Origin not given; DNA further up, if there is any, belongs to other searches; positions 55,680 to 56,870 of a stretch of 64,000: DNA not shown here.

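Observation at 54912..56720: Duplicated 28-aa N-terminal module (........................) shared by a fragment ORF and a novel 297-aa protein flanking a lipoprotein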

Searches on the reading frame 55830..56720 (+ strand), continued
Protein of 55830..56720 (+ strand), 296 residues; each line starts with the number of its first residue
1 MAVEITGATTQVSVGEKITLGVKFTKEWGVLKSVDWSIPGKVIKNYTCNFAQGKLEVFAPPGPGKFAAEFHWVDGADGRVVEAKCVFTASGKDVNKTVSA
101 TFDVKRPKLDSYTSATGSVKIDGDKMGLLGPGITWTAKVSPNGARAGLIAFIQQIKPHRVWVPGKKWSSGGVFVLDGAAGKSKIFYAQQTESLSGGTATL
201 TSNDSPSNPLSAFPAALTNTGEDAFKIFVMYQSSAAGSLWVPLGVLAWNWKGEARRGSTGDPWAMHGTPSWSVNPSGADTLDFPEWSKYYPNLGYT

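Call 33: find_encoding_contigs(protein=P0004, flank=10000, max_places=2)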
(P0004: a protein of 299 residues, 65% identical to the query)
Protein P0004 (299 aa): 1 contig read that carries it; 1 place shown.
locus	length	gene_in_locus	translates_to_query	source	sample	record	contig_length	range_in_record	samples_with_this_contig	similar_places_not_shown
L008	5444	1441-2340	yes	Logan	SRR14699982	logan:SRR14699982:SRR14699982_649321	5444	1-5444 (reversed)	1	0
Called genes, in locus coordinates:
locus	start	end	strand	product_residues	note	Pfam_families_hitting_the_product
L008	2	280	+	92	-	?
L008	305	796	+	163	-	PF13665:Tox-PAAR-like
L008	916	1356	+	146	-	-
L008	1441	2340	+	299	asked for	-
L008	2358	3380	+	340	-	PF09937:DUF2169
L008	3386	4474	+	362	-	PF00109:ketoacyl-synt (faint)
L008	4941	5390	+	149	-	-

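Call 34: find_encoding_contigs(protein=P0005, flank=10000, max_places=2)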
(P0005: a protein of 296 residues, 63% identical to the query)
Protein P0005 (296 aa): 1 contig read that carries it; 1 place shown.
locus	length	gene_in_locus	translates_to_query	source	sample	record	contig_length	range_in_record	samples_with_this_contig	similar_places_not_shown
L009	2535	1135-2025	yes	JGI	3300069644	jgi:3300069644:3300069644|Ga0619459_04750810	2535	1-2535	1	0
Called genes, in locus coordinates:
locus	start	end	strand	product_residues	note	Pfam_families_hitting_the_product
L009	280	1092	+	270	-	-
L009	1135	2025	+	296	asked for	-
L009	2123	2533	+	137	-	?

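Call 35: search_protein_representatives(alignment_id=A2)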
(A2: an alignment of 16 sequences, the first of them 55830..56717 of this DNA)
Query: 16 sequences, 316 profile positions. Proteins with E-value up to 0.001 (for the whole library): 3818; up to 1e-10: 1457; up to 1e-30: 155. The best 150 are listed.
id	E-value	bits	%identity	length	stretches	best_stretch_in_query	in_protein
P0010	1.4e-130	451.6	-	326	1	1-315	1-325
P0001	9.3e-117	406.2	-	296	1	1-314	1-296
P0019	1.2e-91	323.7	-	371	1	5-316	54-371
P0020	1.2e-87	310.5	-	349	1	5-312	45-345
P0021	1.0e-78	281.2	-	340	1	6-314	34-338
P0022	1.3e-72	261.2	-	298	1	1-305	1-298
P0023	2.1e-70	253.9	-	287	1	33-316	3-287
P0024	3.5e-63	230.2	-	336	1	1-314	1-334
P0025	6.2e-62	226.1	-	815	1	9-314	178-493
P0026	8.9e-62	225.6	-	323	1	1-290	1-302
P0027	8.9e-61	222.3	-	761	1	10-314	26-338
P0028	7.8e-59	215.9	-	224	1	104-316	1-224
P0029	1.4e-58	215.1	-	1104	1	9-314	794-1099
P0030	1.7e-58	214.8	-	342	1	8-314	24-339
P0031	1.0e-57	212.3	-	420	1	30-314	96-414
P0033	1.4e-56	208.5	-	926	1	10-315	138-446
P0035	8.5e-56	205.9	-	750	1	11-314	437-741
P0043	1.4e-53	198.7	-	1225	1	9-315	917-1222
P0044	1.6e-53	198.4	-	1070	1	10-315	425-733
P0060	4.4e-47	177.3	-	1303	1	12-316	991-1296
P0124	1.3e-33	133.0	-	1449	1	3-316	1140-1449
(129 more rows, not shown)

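Call 38: search_protein_families(library=pfam, proteins=[P0029, P0043, P0060, P0124, P0025, P0027, P0033, P0044, P0035], max_evalue=0.001)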
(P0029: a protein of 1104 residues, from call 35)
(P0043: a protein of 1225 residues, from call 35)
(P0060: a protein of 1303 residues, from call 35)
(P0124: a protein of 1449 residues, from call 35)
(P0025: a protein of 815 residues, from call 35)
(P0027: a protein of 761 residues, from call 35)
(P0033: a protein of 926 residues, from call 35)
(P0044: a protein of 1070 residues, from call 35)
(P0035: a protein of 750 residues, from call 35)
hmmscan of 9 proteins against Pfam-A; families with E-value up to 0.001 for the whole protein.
P0029 (1104 aa): 2 families
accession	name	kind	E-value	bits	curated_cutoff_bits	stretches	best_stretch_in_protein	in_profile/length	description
PF13365.12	Trypsin_2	-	1.6e-09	39.1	27.6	1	125-324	1-143/144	Trypsin-like peptidase domain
PF00089.32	Trypsin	-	2e-06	28.2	20.6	1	123-331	25-201/220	Trypsin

P0043 (1225 aa): 2 families
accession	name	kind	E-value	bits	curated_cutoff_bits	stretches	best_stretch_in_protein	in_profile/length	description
PF13365.12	Trypsin_2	-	3.4e-10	41.3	27.6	1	596-795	1-144/144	Trypsin-like peptidase domain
PF00089.32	Trypsin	-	1.5e-07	31.9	20.6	1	596-799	27-198/220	Trypsin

P0060 (1303 aa): 4 families
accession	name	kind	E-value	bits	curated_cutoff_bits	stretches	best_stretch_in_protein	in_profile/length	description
PF13365.12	Trypsin_2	-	2.5e-09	38.4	27.6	1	94-254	1-140/144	Trypsin-like peptidase domain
PF13091.12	PLDc_2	-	7.6e-09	35.9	27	1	746-873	4-120/132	PLD-like domain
PF00089.32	Trypsin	-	1.7e-08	35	20.6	1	75-257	13-190/220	Trypsin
PF00614.28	PLDc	-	4.1e-05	23.9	21.9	0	833-854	4-25/28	Phospholipase D Active site motif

P0124 (1449 aa): 4 families
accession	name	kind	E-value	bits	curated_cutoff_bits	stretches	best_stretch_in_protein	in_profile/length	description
PF17963.7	Big_9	-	3e-10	41.3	23.6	1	386-468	3-88/89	Bacterial Ig domain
PF09136.16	Glucodextran_B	-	4.2e-09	36.6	27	0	681-763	8-80/83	Glucodextranase, domain B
PF19077.6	Big_13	-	0.00022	22.1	27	0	701-763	38-99/102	Bacterial Ig-like domain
PF17892.7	Cadherin_5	-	0.00031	21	26.5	0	435-470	62-97/98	Cadherin-like domain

P0025 (815 aa): 0 families

P0027 (761 aa): 1 family
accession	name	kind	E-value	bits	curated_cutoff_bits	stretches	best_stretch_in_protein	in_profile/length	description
PF01471.23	PG_binding_1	-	1e-06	29.2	23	1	398-423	32-57/57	Putative peptidoglycan binding domain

P0033 (926 aa): 1 family
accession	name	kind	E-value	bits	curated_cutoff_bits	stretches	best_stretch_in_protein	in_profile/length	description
PF13354.11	Beta-lactamase2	-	4.2e-09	36.5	22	1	710-892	77-208/214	Beta-lactamase enzyme family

P0044 (1070 aa): 2 families
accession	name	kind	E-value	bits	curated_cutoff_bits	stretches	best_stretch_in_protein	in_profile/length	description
PF13365.12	Trypsin_2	-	2.3e-09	38.5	27.6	1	118-309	1-144/144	Trypsin-like peptidase domain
PF00089.32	Trypsin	-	1.1e-07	32.3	20.6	1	103-313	18-198/220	Trypsin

P0035 (750 aa): 2 families
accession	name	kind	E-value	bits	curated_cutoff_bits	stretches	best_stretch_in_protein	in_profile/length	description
PF13365.12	Trypsin_2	-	2.2e-11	45.1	27.6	1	112-315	1-144/144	Trypsin-like peptidase domain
PF00089.32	Trypsin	-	1.5e-07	31.9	20.6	1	110-317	25-196/220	Trypsin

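Call 39: search_protein_families(library=ncbifam, proteins=[window:55830-56717:+], max_evalue=0.01)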
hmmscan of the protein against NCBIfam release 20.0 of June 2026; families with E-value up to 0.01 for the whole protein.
window:55830-56717:+ (296 aa): 0 families

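Call 46: search_protein_families(library=pfam, alignment_id=A5, max_evalue=0.0001)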
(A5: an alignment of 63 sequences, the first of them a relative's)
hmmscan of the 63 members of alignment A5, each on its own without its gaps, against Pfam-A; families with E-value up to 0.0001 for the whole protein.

A. member 1, P0025 (815 aa): 0 families

B. families by the number of members that match (of 63 scanned): 29 families (the first 25 are shown)
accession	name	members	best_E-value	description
PF00089.32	Trypsin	8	1.7e-12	Trypsin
PF13365.12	Trypsin_2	8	2.2e-11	Trypsin-like peptidase domain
PF09136.16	Glucodextran_B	4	2e-20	Glucodextranase, domain B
PF03160.20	Calx-beta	3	9.9e-54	Calx-beta domain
PF13620.12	CarboxypepD_reg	3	1.5e-33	Carboxypeptidase regulatory-like domain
PF13715.12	CarbopepD_reg_2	3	9.6e-22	CarboxypepD_reg-like domain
PF13354.11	Beta-lactamase2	3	4.4e-10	Beta-lactamase enzyme family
PF13091.12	PLDc_2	3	2.6e-09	PLD-like domain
PF18911.6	PKD_4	2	6.5e-14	PKD domain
PF17963.7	Big_9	2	9.8e-14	Bacterial Ig domain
PF17210.9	SdrD_B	2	8.1e-11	SdrD B-like domain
PF02369.22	Big_1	2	5e-10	Bacterial Ig-like domain (group 1)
PF02709.20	Glyco_transf_7C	2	3.2e-09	N-terminal domain of galactosyltransferase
PF02368.24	Big_2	2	1.5e-05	Bacterial Ig-like domain (group 2)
PF00535.33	Glycos_transf_2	1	9e-23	Glycosyl transferase family 2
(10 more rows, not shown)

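Call 47: find_related_loci(query=A2, collection=genome_contigs, flank=10000)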
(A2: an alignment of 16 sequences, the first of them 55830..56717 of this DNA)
Query A2 (296 aa) in genome_contigs; peptide patterns used: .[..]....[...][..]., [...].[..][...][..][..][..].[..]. (x = any residue, [..] = any of these).
107 stretches matched a pattern; 8 encode a relative of the query (tblastn E <= 1e-3); 8 distinct loci.
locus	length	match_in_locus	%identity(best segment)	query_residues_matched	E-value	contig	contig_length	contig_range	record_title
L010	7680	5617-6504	68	1-296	3e-139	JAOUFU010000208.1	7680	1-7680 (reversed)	MAG: Phycisphaerae bacterium isolate 4_1_July_SF_Bin52 4_1_July_SF_Bin52_scaffold_5121_c1, whole genome shotgun sequence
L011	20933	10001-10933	34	1-287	9e-45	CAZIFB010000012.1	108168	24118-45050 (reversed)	MAG TPA_asm: uncultured candidatus Brocadiaceae bacterium isolate SRP237561_co1_222 genome assembly, contig: NODE_228_le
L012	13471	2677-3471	31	4-288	3e-30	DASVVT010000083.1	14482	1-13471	MAG TPA_asm: Pyrinomonadaceae bacterium isolate SMAG_U3350 k141_197741, whole genome shotgun sequence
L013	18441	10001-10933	34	1-287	2e-44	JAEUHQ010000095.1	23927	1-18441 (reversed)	MAG: Planctomycetota bacterium isolate new MAG-21 k141_2958496, whole genome shotgun sequence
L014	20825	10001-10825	31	4-287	2e-23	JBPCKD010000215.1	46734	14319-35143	MAG: Pyrinomonadaceae bacterium isolate TH_ant_mag_43 S1Ck127_4756243_flag_0_multi_12.4526_len_46734, whole genome shotg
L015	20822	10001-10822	29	4-288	2e-21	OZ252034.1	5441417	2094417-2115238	MAG: Pyrinomonadaceae bacterium isolate 41dda736-7ff2-45ff-a8fc-0584c9c3cda8 genome assembly, chromosome: 1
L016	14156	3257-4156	31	1-286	2e-18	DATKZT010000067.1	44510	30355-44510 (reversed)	MAG TPA_asm: Sedimentisphaerales bacterium isolate SMAG_U14252 k141_1513090, whole genome shotgun sequence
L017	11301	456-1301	26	5-287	6e-12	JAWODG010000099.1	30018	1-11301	MAG: Candidatus Brocadiia bacterium isolate BLK5-2.bin.122 k191_1948762, whole genome shotgun sequence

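Call 51: search_protein_families(library=pfam, proteins=[L015:8687-10885:+, L016:2219-4210:+, L016:171-2222:+, L016:5810-7888:+, L015:6352-8382:-, L015:13568-15223:-, L015:10873-11385:+, L016:4249-4809:+], max_evalue=0.001)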
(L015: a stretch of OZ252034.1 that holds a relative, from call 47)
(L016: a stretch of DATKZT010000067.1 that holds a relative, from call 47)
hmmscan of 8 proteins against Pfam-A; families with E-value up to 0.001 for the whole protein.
L015:8687-10885:+ (732 aa): 0 families

L016:2219-4210:+ (663 aa): 0 families

L016:171-2222:+ (683 aa): 25 families
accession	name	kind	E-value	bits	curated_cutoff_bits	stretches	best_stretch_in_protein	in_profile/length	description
PF13174.12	TPR_6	-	5.9e-37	124.2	26.3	2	595-626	2-32/33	Tetratricopeptide repeat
PF13424.12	TPR_12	-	4.1e-35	120.2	30.1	2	80-137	12-74/77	Tetratricopeptide repeat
PF13428.12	TPR_14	-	8.4e-28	94.4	23.5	0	111-144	4-37/44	Tetratricopeptide repeat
PF14559.12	TPR_19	-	1.3e-27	96.4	25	2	608-664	5-58/68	Tetratricopeptide repeat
PF07719.23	TPR_2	-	4.5e-25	86.1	27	0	258-284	3-29/34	Tetratricopeptide repeat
PF13432.12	TPR_16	-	1.8e-23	83.1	32.7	0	115-142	4-31/65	Tetratricopeptide repeat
PF13176.12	TPR_7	-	8.2e-20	69.6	27.9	0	260-282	3-27/36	Tetratricopeptide repeat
PF00515.34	TPR_1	-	5.1e-18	64.5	27.8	0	115-139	8-32/34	Tetratricopeptide repeat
PF13181.12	TPR_8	-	9.7e-17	60.1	25.7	0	113-135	6-28/34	Tetratricopeptide repeat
PF13525.12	YfiO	-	9.1e-16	58.7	25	1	568-627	17-75/203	Outer membrane lipoprotein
PF09976.15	TPR_21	-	2.7e-12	47.3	25.5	0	35-141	77-179/193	Tetratricopeptide repeat-like domain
PF10602.15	RPN7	-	2.8e-10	40.6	29.6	0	84-171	13-99/174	26S proteasome subunit RPN7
PF25064.1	ARM_TT21_5th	-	5.1e-07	30.5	27.8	0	568-660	13-101/117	TT21 fifth ARM repeats domain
PF12895.13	ANAPC3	-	1e-06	29.3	27.2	1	569-656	2-81/82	Anaphase-promoting complex, cyclosome, subunit 3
PF22883.1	Consortin_N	-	1.2e-06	28.7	27.7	0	480-504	7-31/52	Consortin, N-terminal domain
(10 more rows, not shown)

L016:5810-7888:+ (692 aa): 3 families
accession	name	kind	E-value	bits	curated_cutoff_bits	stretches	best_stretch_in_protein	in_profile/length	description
PF08281.18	Sigma70_r4_2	-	5.7e-13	48.7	25.7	1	193-244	3-54/54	Sigma-70, region 4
PF04542.20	Sigma70_r2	-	1.4e-07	31.6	24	1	99-158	8-69/71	Sigma-70 region 2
PF04545.22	Sigma70_r4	-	2e-06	27.7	24.1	1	197-230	1-34/50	Sigma-70, region 4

L015:6352-8382:- (676 aa): 8 families
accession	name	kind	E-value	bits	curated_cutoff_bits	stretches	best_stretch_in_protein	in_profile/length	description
PF00326.27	Peptidase_S9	-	2.1e-60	204.3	22.6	1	464-675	1-211/213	Prolyl oligopeptidase family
PF07676.18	PD40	-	1.8e-30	104.6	20.9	2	74-101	1-28/38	WD40-like Beta Propeller Repeat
PF00930.27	DPPIV_N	-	1.2e-10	41.2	22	1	41-121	2-82/354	Dipeptidyl peptidase IV (DPP IV) N-terminal region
PF20434.5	BD-FAE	-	4.7e-09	36.5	26.8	1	442-634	9-215/215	BD-FAE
PF05448.18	AXE1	-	8.3e-08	31.8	21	1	403-539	42-188/321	Acetyl xylan esterase (AXE1)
PF00561.26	Abhydrolase_1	-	1.1e-07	32.2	25.8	0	447-561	1-100/245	alpha/beta hydrolase fold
PF25174.1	Beta-prop_THOC3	-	7.3e-06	25.6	305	0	73-140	81-148/272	THOC3 beta-propeller domain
PF08450.18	SGL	-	0.00015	21.9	26.3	0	28-116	82-175/246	SMP-30/Gluconolactonase/LRE-like region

L015:13568-15223:- (551 aa): 10 families
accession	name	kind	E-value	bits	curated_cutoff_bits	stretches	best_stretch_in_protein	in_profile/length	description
PF07992.20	Pyr_redox_2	-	4e-32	112.3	26.1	1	230-537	1-291/291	Pyridine nucleotide-disulphide oxidoreductase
PF13738.12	Pyr_redox_3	-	6.3e-14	52.4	30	1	307-457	102-259/305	Pyridine nucleotide-disulphide oxidoreductase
PF00027.35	cNMP_binding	-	1.3e-10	41.5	27.5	1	32-118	2-89/89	Cyclic nucleotide-binding domain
PF00070.33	Pyr_redox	-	1.2e-08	35.8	22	1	375-448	2-80/82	Pyridine nucleotide-disulphide oxidoreductase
PF03486.20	HI0933_like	-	2.6e-07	30.8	50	0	231-263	2-34/244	HI0933-like protein Rossmann domain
PF12831.13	FAD_oxidored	-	5.9e-07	29.6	27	1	231-266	1-37/416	FAD dependent oxidoreductase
PF13450.12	NAD_binding_8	-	6.5e-06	26.8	21.9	0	234-270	1-38/68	NAD(P)-binding Rossmann-like domain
PF01266.30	DAO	-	5.2e-05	23.4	27.9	0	231-271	1-43/353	FAD dependent oxidoreductase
PF01946.23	Thi4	-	0.00012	21.9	26.2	1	229-268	17-58/235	Thi4 family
PF01134.28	GIDA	-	0.00032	20.3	22.1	0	231-260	1-29/391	Glucose inhibited division protein A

L015:10873-11385:+ (170 aa): 0 families

L016:4249-4809:+ (186 aa): 0 families

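Call 55: find_encoding_contigs(protein=P0001, flank=6000, max_places=5)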
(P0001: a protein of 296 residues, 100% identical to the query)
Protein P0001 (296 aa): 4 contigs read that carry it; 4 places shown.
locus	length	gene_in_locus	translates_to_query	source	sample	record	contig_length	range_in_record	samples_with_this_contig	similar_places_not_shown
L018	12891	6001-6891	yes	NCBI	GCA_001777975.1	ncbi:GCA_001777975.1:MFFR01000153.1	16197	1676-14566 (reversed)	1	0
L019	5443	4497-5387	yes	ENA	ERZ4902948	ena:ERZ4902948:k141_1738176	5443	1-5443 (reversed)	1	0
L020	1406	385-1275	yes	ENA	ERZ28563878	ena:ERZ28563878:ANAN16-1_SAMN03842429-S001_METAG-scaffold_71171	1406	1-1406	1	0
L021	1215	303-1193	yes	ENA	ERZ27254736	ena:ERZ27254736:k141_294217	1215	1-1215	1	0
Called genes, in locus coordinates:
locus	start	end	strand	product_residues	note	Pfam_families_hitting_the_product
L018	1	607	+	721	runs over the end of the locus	PF05954:Phage_GPD, PF04717:Phage_base_V, PF22178:Gp5_trimer_C, PF06715:Gp5_C (faint), PF22178:Gp5_trimer_C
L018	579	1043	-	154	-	-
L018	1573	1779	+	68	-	-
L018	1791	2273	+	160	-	-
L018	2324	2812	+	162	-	PF13665:Tox-PAAR-like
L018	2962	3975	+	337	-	PF09937:DUF2169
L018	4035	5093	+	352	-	PF00109:ketoacyl-synt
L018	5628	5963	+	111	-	-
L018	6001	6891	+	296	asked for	-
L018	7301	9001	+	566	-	PF00069:Pkinase, PF07714:PK_Tyr_Ser-Thr, PF13428:TPR_14 (faint), PF14531:Kinase-like (weak), PF13432:TPR_16, PF14559:TPR_19, PF13431:TPR_17 (weak), PF13371:TPR_9 (weak), +7 more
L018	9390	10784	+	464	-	PF00089:Trypsin, PF13365:Trypsin_2, PF00595:PDZ, PF13180:PDZ_2, PF17820:PDZ_6, PF00595:PDZ, PF13180:PDZ_2, PF17820:PDZ_6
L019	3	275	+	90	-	?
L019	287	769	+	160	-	-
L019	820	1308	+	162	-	PF13665:Tox-PAAR-like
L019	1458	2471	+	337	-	PF09937:DUF2169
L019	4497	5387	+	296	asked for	-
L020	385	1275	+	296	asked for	-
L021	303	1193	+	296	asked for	-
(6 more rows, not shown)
